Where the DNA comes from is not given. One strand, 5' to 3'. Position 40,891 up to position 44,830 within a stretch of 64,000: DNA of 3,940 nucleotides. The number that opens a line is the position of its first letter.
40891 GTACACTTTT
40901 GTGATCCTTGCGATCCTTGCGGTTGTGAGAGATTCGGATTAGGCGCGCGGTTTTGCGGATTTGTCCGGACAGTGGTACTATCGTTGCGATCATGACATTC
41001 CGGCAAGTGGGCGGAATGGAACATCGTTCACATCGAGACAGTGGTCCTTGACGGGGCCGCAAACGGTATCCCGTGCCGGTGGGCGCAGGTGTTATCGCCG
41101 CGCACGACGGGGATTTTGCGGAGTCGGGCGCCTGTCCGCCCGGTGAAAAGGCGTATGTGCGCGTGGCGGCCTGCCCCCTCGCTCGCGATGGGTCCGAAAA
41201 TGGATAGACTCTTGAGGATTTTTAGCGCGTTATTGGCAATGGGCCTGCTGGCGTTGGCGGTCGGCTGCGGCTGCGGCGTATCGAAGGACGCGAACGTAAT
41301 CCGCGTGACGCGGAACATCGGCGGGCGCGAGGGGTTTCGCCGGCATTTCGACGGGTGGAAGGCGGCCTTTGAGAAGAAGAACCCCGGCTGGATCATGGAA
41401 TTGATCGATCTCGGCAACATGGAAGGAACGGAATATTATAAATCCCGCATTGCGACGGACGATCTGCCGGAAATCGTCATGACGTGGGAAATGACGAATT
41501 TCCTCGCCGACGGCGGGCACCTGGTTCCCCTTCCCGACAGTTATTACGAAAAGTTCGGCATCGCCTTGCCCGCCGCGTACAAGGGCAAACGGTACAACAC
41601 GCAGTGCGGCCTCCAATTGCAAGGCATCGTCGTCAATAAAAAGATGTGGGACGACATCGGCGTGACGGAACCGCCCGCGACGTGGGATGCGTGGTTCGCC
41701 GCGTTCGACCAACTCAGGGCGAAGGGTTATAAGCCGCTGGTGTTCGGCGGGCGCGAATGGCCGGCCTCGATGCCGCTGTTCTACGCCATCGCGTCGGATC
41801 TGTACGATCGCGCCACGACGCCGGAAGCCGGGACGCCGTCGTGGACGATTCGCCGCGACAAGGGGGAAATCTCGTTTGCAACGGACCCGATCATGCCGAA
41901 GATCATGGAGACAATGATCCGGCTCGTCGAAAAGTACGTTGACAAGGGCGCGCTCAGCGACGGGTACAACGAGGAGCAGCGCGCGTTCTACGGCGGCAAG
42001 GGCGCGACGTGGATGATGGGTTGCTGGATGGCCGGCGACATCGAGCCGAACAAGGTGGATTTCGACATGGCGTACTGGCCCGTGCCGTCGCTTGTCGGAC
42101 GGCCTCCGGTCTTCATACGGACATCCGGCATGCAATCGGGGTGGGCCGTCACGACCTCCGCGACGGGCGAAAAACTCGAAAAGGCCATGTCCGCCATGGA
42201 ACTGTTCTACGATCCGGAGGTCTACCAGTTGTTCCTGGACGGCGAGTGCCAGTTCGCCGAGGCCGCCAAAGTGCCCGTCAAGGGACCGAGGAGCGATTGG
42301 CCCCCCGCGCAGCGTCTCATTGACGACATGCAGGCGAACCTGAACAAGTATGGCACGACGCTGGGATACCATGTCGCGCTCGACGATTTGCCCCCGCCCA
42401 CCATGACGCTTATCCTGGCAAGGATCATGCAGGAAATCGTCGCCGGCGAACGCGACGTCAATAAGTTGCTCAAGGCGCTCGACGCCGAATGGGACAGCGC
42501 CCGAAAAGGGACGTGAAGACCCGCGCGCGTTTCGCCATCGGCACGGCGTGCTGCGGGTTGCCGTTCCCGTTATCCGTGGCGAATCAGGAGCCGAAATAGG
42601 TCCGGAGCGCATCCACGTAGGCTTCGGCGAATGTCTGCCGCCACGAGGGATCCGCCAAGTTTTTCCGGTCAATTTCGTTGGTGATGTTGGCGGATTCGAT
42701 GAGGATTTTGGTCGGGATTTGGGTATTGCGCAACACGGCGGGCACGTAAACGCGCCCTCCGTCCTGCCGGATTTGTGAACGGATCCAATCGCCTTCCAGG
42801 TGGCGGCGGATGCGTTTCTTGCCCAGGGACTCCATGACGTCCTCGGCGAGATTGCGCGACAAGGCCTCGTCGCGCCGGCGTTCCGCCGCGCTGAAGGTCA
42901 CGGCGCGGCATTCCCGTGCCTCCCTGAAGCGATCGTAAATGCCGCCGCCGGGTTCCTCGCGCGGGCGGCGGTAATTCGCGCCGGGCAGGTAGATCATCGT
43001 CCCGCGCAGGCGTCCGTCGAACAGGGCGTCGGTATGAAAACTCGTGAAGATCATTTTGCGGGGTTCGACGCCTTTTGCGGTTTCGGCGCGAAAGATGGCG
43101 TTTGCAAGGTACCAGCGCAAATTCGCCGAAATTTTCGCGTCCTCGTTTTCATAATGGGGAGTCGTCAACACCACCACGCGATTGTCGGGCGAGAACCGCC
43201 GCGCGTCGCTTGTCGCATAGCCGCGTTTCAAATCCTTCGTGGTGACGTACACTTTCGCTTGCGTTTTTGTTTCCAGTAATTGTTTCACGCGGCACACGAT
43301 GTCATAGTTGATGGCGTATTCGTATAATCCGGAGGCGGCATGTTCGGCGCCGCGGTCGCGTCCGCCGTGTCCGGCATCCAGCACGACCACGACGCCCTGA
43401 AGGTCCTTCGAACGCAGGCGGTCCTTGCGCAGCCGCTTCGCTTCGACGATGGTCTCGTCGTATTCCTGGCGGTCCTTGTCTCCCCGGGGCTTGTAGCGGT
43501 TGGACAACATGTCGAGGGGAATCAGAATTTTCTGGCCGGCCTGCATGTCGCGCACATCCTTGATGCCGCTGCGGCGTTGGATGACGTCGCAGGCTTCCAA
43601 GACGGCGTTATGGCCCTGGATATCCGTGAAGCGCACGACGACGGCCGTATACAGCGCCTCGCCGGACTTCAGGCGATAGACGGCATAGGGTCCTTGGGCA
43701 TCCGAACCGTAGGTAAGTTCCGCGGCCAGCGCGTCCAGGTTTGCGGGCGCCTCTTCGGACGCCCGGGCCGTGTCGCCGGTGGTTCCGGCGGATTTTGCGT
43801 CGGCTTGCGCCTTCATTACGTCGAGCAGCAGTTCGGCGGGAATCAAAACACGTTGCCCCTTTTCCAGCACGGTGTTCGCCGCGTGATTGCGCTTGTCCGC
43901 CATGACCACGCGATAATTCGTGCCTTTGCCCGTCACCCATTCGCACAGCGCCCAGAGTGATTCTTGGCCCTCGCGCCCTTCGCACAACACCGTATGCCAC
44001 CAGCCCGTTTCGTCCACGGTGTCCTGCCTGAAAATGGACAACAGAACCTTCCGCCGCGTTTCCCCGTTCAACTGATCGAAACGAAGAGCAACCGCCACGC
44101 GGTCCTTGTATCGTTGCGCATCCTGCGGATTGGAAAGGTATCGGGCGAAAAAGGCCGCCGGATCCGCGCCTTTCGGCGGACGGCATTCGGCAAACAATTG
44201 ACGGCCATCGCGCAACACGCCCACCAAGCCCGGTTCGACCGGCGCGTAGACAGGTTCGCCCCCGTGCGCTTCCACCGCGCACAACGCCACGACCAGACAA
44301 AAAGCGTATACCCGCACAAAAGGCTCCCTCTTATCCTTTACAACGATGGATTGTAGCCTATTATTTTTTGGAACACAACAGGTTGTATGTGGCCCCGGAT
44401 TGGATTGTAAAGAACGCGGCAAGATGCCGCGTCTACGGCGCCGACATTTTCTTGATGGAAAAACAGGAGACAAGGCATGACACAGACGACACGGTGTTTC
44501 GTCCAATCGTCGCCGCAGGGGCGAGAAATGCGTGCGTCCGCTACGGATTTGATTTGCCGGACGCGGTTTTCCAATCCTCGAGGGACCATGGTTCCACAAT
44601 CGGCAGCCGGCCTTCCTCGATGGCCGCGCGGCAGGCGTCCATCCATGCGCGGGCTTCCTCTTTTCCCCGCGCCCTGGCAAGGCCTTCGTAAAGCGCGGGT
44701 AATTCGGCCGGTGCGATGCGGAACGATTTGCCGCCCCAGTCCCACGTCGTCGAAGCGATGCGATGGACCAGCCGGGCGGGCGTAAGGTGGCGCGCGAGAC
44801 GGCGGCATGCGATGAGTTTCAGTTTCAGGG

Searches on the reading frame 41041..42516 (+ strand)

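Call 54: search_protein_families(library=pfam, proteins=[window:41041-42516:+], max_evalue=0.00001)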
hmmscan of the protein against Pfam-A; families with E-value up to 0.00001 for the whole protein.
window:41041-42516:+ (491 aa): 2 families
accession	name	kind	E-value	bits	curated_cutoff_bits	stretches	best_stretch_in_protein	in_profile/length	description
PF01547.30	SBP_bac_1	-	1.3e-12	48.7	26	1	108-394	15-305/307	Bacterial extracellular solute-binding protein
PF13416.11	SBP_bac_8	-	8.7e-12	45.8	27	1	107-396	3-250/279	Bacterial extracellular solute-binding protein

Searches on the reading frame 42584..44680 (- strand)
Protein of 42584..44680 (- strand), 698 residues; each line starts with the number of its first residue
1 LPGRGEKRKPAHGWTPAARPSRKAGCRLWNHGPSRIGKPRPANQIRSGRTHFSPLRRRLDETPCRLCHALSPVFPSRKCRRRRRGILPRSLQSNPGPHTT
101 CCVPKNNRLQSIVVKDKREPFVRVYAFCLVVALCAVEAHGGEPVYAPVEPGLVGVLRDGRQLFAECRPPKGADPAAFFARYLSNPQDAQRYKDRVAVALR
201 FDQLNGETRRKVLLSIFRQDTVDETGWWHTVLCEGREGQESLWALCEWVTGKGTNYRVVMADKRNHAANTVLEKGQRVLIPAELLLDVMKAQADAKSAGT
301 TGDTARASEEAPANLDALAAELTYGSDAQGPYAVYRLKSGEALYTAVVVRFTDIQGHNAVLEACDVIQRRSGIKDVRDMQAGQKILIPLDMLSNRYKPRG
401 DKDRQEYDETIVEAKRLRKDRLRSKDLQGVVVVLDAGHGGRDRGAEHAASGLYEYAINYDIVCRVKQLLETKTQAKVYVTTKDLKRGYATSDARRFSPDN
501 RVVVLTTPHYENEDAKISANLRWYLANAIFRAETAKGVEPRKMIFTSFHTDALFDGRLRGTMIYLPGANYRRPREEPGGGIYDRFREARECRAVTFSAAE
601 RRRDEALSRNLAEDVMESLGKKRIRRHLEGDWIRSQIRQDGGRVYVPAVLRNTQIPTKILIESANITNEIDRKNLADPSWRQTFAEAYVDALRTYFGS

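Call 54: search_protein_families(library=pfam, proteins=[window:42584-44680:-], max_evalue=0.00001)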
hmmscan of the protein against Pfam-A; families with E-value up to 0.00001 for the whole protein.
window:42584-44680:- (698 aa): 1 family
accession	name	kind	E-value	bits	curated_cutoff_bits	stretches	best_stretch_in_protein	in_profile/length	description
PF01520.23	Amidase_3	-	9.9e-21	75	27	1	432-693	1-173/174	N-acetylmuramoyl-L-alanine amidase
